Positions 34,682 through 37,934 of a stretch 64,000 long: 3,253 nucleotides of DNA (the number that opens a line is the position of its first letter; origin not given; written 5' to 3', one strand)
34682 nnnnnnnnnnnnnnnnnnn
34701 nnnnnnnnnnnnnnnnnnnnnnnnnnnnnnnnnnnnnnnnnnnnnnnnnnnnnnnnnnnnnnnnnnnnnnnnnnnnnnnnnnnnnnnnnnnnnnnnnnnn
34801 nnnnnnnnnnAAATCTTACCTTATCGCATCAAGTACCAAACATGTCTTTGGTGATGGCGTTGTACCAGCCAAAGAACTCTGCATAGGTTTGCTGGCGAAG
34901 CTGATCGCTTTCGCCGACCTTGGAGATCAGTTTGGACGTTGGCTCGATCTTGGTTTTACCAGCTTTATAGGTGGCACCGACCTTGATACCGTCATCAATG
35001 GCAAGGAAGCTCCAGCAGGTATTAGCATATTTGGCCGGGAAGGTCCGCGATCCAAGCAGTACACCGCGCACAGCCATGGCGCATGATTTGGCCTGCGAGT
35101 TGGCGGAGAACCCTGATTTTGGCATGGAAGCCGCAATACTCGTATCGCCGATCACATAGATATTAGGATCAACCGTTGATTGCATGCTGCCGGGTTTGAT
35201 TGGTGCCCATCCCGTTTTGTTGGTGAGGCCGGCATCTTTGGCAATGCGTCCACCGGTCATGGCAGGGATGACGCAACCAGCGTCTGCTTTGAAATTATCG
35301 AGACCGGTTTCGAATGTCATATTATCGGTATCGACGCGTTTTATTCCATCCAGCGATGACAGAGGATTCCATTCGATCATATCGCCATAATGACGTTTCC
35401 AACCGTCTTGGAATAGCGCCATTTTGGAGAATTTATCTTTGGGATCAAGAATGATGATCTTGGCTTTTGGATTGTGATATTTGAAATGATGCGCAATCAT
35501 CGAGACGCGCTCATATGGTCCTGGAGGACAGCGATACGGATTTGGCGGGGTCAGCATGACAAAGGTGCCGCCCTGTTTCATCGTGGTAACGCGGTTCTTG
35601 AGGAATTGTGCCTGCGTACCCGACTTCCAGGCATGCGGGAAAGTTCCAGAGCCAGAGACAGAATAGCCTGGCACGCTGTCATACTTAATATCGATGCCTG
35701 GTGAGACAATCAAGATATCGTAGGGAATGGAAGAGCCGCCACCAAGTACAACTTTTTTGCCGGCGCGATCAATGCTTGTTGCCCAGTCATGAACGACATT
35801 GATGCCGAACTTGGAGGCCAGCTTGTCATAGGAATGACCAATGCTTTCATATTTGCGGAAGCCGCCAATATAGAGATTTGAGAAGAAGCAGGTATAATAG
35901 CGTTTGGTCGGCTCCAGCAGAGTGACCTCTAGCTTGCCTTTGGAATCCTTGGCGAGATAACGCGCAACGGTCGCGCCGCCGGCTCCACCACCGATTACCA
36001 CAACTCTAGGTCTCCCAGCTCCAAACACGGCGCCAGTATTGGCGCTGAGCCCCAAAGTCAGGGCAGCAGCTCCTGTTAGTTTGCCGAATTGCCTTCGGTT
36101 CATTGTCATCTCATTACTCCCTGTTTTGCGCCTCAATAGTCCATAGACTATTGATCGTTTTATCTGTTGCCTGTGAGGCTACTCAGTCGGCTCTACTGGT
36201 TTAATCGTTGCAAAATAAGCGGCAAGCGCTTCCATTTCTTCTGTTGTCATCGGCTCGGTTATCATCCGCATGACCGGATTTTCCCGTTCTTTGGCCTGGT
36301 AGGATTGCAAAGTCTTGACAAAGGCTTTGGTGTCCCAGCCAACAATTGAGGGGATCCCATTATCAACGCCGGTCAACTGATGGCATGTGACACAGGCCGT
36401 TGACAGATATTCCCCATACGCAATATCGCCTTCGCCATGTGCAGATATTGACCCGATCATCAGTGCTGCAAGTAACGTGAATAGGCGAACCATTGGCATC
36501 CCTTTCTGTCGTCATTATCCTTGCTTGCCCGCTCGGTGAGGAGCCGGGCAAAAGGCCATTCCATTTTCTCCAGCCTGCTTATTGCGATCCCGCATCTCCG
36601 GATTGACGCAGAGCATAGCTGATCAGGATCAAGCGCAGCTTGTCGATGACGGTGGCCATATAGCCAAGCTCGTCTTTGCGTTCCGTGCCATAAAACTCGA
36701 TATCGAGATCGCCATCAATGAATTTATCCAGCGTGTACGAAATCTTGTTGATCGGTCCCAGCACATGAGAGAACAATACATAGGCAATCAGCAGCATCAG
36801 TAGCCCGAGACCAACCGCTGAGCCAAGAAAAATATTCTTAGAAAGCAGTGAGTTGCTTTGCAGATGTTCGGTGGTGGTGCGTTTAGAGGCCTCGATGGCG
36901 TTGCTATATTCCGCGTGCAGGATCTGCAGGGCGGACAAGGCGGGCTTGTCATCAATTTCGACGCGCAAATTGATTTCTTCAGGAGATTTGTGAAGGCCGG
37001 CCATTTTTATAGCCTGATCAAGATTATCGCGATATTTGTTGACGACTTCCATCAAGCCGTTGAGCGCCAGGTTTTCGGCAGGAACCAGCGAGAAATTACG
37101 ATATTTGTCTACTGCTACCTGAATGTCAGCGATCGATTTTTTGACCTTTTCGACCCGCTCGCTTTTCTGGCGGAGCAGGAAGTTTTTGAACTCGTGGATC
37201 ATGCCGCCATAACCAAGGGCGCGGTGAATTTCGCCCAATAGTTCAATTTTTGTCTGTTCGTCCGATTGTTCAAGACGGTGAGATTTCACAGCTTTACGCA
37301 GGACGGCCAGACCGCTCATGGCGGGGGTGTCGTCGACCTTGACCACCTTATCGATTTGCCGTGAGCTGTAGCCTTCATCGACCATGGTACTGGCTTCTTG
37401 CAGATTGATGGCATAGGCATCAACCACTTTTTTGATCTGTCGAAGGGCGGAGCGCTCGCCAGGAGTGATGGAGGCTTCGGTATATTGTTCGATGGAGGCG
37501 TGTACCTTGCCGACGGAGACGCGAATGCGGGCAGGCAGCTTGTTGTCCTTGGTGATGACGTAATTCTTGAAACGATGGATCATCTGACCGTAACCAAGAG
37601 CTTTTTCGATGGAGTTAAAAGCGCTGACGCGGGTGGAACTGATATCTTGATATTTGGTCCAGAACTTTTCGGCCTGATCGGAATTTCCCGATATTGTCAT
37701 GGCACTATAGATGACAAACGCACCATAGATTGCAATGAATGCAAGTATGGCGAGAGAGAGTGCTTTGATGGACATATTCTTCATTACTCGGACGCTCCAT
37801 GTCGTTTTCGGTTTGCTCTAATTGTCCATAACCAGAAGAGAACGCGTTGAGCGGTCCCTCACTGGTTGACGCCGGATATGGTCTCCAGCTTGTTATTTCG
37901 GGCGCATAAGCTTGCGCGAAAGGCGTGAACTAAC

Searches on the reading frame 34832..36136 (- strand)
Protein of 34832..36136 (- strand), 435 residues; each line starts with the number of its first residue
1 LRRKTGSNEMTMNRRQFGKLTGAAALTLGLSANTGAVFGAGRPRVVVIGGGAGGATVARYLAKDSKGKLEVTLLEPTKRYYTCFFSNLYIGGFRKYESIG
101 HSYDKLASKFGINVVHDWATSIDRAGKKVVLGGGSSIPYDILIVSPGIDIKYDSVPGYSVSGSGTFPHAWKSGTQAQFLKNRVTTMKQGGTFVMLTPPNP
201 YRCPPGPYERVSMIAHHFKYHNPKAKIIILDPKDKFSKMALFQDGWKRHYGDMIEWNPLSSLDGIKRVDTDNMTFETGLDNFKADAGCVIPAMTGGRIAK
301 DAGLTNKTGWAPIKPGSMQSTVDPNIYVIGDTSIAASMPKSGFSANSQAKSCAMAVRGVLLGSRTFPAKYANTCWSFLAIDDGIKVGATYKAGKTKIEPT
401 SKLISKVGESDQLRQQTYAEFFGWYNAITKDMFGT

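Call 13: search_protein_families(library=pfam, proteins=[window:34832-36136:-], max_evalue=0.001)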
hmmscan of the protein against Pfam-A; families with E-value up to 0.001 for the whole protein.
window:34832-36136:- (435 aa): 6 families
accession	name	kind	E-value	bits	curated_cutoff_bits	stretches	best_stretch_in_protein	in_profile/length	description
PF21706.3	FCSD_central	-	6.2e-44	149.3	27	1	177-291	2-116/116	Sulfide dehydrogenase [flavocytochrome c] flavoprotein chain, central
PF09242.17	FCSD-flav_bind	-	1.2e-16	61.2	26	1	368-433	3-71/71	Flavocytochrome c sulphide dehydrogenase, flavin-binding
PF07992.20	Pyr_redox_2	-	9.2e-13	48.7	26.1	1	44-158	2-119/291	Pyridine nucleotide-disulphide oxidoreductase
PF01266.30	DAO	-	3.8e-05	23.8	27.9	1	44-77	1-31/353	FAD dependent oxidoreductase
PF13454.12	NAD_binding_9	-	0.00015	22.2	21.8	0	46-79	1-35/155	FAD-NAD(P)-binding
PF13450.12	NAD_binding_8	-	0.00021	21.9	21.9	1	47-78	1-29/68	NAD(P)-binding Rossmann-like domain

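Call 29: search_protein_families(library=ncbifam, proteins=[window:34832-36136:-], max_evalue=0.00001)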
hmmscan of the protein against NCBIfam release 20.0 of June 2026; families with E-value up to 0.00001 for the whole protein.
window:34832-36136:- (435 aa): 2 families
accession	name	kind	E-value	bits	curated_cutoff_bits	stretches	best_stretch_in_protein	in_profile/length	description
NF049943.1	SQR_III_seleno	exception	2.3e-23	82.7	525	1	44-342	2-298/406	type III sulfide quinone reductase, selenoprotein subtype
TIGR03169.1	Nterm_to_SelD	hypoth_equivalog_domain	4.2e-14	52.7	310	1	45-365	2-316/365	pyridine nucleotide-disulfide oxidoreductase family protein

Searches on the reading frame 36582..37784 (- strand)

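Call 11: search_protein_families(library=pfam, proteins=[window:36582-37784:-], max_evalue=0.001)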
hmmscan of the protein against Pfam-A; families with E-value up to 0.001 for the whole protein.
window:36582-37784:- (401 aa): 2 families
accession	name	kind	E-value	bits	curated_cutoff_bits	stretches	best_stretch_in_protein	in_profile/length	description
PF12729.13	4HB_MCP_1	-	3.3e-05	24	27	0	206-263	76-133/181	Four helix bundle sensory module for signal transduction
PF16591.11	HBM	-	0.00024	21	29.8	0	201-307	33-136/254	Helical bimodular sensor domain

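Call 29: search_protein_families(library=ncbifam, proteins=[window:36582-37784:-], max_evalue=0.00001)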
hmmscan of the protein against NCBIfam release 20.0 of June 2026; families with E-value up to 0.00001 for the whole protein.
window:36582-37784:- (401 aa): 0 families
